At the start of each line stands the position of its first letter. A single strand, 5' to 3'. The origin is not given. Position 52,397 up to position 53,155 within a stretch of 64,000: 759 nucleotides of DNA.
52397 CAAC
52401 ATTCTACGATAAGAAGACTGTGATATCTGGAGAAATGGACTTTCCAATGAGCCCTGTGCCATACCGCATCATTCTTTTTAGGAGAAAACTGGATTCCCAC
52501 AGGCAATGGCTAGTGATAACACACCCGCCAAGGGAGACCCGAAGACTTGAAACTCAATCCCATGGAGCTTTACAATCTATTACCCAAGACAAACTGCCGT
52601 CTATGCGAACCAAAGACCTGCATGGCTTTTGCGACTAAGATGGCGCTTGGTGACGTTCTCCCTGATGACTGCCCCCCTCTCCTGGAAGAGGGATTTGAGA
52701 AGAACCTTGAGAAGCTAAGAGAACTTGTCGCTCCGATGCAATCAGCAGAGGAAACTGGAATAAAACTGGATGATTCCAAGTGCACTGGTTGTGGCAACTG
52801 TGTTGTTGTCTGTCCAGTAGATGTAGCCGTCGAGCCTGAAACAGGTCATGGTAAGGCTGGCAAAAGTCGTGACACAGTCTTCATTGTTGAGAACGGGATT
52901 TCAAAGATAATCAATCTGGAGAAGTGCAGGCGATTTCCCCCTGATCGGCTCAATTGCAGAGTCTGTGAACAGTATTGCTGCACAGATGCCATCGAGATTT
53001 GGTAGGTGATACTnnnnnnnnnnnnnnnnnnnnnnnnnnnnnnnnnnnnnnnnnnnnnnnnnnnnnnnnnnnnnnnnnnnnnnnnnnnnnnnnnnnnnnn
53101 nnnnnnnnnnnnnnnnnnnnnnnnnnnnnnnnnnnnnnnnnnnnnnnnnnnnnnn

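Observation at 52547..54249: FwdB-like protein with no candidate Mo/W-ligand cysteine, paired with a chimeric Fe-S protein carrying a CdhE-type N-terminal domain, directly upstream of cooC-cdhABCDE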

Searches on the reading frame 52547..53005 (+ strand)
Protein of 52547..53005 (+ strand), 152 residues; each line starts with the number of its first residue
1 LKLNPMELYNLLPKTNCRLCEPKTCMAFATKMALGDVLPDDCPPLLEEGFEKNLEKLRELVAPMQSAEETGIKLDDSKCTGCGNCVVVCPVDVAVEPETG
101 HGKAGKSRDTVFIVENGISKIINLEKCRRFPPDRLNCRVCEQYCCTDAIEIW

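Call 3: search_protein_families(library=pfam, proteins=[window:52547-53005:+], max_evalue=0.01)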
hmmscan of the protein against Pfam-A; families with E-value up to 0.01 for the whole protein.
window:52547-53005:+ (152 aa): 13 families
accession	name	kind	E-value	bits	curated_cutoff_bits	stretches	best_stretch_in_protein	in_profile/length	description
PF04060.18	FeS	-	6.1e-11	42.3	23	1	12-44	1-33/33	Putative Fe-S cluster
PF12838.12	Fer4_7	-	7.4e-08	33.2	27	2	16-93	4-52/52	4Fe-4S dicluster domain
PF00037.32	Fer4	-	3e-07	30.4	21.1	1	73-93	2-22/24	4Fe-4S binding domain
PF12837.12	Fer4_6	-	5e-06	26.7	25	1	75-93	5-23/24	4Fe-4S binding domain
PF12797.12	Fer4_2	-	6.3e-06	26.3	24.5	1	72-91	3-22/22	4Fe-4S binding domain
PF14697.11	Fer4_21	-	1.5e-05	25.5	35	1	66-93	28-55/59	4Fe-4S dicluster domain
PF13183.11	Fer4_8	-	6e-05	23.9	27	1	16-93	7-68/68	4Fe-4S dicluster domain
PF13237.11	Fer4_10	-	6.1e-05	23.3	25.5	1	72-144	2-52/53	4Fe-4S dicluster domain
PF25160.1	LdpA_Fe-S-bd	-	6.9e-05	23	27.6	1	61-93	12-42/49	LdpA Fe-S cluster-binding domain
PF12800.12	Fer4_4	-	0.0012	19.4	24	1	77-91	2-16/17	4Fe-4S binding domain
PF12798.12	Fer4_3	-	0.0036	18.5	27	1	79-92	1-14/15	4Fe-4S binding domain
PF13484.11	Fer4_16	-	0.0061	17.7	30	1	78-144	1-63/66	4Fe-4S double cluster binding domain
PF17179.9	Fer4_22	-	0.007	17.6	27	1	67-92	69-94/95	4Fe-4S dicluster domain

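Call 4: search_protein_families(library=ncbifam, proteins=[window:52547-53005:+], max_evalue=0.01)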
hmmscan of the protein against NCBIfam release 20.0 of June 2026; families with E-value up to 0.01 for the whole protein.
window:52547-53005:+ (152 aa): 38 families (the best 25 are shown)
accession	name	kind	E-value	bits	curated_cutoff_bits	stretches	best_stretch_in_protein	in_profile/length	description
NF003195.0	PRK04165.1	equivalog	1e-16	60.9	306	1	1-64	1-60/450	acetyl-CoA decarbonylase/synthase complex subunit gamma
NF005415.0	PRK06991.1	equivalog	1.2e-12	48.1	281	1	9-95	12-103/284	electron transport complex subunit RsxB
TIGR01944.1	rnfB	subfamily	4e-12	46.1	68.7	1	8-95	40-131/190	RnfABCDGE type electron transport complex subunit B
NF003475.0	PRK05113.1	equivalog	2.5e-08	34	203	1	8-95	40-131/190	electron transport complex subunit RsxB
NF006446.0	PRK08764.1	equivalog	1e-06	28.7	220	1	8-95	12-104/139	Rnf electron transport complex subunit RnfB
NF043039.1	HgcAB_like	equivalog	2.4e-05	24.1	285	1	61-96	287-319/350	HgcAB-like fusion protein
NF040770.1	hetero_SS_HdrA2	exception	2.8e-05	22.4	1100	2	40-93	251-304/777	CoB-CoM heterodisulfide reductase HdrA2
NF041778.1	hetero_SS_HdrA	equivalog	9.4e-05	20.4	1400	1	76-150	245-316/771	ferredoxin:CoB-CoM heterodisulfide reductase subunit HdrA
TIGR02512.1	FeFe_hydrog_A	subfamily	0.00029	19.8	405.95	1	64-96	37-69/375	[FeFe] hydrogenase, group A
NF040864.1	HgcB_ferredoxin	equivalog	0.00037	20.3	99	1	70-151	7-63/93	mercury methylation ferredoxin HgcB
NF005506.0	PRK07118.1-5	equivalog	0.00045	19.7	388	0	67-149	160-233/279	Fe-S cluster domain-containing protein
NF040763.1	FeFe_hydrog_A6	exception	0.00046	18.7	765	1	69-97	180-208/571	NADH-dependent [FeFe] hydrogenase, group A6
NF058577.1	FdxA_fam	equivalog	0.00053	20.1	65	1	68-92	27-51/52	4Fe-4S ferredoxin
NF005505.0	PRK07118.1-4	equivalog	0.00069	19.2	378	0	72-151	166-235/265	Fe-S cluster domain-containing protein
NF006183.0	PRK08318.1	equivalog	0.00069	18.5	335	1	67-101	367-401/422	NAD-dependent dihydropyrimidine dehydrogenase subunit PreA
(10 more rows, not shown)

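Call 6: search_solved_structures(query=window:52547-53005:+, max_evalue=1, show_alignments=3)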
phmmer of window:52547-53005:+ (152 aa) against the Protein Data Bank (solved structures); distinct sequences matched with E-value up to 1: 140 (the best 60 are shown).
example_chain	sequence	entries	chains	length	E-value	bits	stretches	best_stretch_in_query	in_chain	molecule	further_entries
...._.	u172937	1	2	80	4.9e-09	39.5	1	76-127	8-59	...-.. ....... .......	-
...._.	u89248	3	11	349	1.3e-08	38.2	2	69-95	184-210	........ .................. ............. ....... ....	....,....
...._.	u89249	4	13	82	1.8e-08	37.7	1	71-128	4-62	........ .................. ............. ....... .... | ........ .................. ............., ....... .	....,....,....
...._H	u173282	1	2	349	5.4e-08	36.1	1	69-95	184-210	Tungsten formylmethanofuran dehydrogenase, subunit F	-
9fzy_F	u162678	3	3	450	8.2e-07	32.3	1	2-66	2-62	Corrinoid iron-sulfur protein large subunit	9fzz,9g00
2h9a_A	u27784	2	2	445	2.1e-06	31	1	2-51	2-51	Carbon monoxide dehydrogenase corrinoid/iron-sulfur protein, gamma subunit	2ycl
4c1n_A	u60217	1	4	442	3.6e-06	30.2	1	4-51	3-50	CARBON MONOXIDE DEHYDROGENASE CORRINOID/IRON-SULFUR PROTEIN, GAMMA SUBUNIT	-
4djd_C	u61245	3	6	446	9.7e-06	28.8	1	2-48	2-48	Corrinoid/iron-sulfur protein large subunit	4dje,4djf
7bkb_L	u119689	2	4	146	4.7e-05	26.6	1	73-124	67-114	Formylmethanofuran dehydrogenase, subunit G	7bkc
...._T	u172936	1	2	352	0.00014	25.1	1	66-93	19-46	4Fe-4S ferredoxin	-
8ahx_B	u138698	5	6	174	0.00026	24.1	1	7-95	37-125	Ion-translocating oxidoreductase complex subunit B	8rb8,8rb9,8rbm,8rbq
8a8o_C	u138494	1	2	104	0.00029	24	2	72-109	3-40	Beta-subunit of the PAPS reductase from Methanothermococcus thermolithotrophicus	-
5odc_A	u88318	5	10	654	0.00091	22.4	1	74-102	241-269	Heterodisulfide reductase, subunit A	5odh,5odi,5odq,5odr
9ojn_A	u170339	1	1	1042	0.00099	22.3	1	47-93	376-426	Iron-sulfur-binding reductase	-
7bkb_K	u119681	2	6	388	0.0029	20.8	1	70-93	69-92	Formylmethanofuran dehydrogenase, subunit F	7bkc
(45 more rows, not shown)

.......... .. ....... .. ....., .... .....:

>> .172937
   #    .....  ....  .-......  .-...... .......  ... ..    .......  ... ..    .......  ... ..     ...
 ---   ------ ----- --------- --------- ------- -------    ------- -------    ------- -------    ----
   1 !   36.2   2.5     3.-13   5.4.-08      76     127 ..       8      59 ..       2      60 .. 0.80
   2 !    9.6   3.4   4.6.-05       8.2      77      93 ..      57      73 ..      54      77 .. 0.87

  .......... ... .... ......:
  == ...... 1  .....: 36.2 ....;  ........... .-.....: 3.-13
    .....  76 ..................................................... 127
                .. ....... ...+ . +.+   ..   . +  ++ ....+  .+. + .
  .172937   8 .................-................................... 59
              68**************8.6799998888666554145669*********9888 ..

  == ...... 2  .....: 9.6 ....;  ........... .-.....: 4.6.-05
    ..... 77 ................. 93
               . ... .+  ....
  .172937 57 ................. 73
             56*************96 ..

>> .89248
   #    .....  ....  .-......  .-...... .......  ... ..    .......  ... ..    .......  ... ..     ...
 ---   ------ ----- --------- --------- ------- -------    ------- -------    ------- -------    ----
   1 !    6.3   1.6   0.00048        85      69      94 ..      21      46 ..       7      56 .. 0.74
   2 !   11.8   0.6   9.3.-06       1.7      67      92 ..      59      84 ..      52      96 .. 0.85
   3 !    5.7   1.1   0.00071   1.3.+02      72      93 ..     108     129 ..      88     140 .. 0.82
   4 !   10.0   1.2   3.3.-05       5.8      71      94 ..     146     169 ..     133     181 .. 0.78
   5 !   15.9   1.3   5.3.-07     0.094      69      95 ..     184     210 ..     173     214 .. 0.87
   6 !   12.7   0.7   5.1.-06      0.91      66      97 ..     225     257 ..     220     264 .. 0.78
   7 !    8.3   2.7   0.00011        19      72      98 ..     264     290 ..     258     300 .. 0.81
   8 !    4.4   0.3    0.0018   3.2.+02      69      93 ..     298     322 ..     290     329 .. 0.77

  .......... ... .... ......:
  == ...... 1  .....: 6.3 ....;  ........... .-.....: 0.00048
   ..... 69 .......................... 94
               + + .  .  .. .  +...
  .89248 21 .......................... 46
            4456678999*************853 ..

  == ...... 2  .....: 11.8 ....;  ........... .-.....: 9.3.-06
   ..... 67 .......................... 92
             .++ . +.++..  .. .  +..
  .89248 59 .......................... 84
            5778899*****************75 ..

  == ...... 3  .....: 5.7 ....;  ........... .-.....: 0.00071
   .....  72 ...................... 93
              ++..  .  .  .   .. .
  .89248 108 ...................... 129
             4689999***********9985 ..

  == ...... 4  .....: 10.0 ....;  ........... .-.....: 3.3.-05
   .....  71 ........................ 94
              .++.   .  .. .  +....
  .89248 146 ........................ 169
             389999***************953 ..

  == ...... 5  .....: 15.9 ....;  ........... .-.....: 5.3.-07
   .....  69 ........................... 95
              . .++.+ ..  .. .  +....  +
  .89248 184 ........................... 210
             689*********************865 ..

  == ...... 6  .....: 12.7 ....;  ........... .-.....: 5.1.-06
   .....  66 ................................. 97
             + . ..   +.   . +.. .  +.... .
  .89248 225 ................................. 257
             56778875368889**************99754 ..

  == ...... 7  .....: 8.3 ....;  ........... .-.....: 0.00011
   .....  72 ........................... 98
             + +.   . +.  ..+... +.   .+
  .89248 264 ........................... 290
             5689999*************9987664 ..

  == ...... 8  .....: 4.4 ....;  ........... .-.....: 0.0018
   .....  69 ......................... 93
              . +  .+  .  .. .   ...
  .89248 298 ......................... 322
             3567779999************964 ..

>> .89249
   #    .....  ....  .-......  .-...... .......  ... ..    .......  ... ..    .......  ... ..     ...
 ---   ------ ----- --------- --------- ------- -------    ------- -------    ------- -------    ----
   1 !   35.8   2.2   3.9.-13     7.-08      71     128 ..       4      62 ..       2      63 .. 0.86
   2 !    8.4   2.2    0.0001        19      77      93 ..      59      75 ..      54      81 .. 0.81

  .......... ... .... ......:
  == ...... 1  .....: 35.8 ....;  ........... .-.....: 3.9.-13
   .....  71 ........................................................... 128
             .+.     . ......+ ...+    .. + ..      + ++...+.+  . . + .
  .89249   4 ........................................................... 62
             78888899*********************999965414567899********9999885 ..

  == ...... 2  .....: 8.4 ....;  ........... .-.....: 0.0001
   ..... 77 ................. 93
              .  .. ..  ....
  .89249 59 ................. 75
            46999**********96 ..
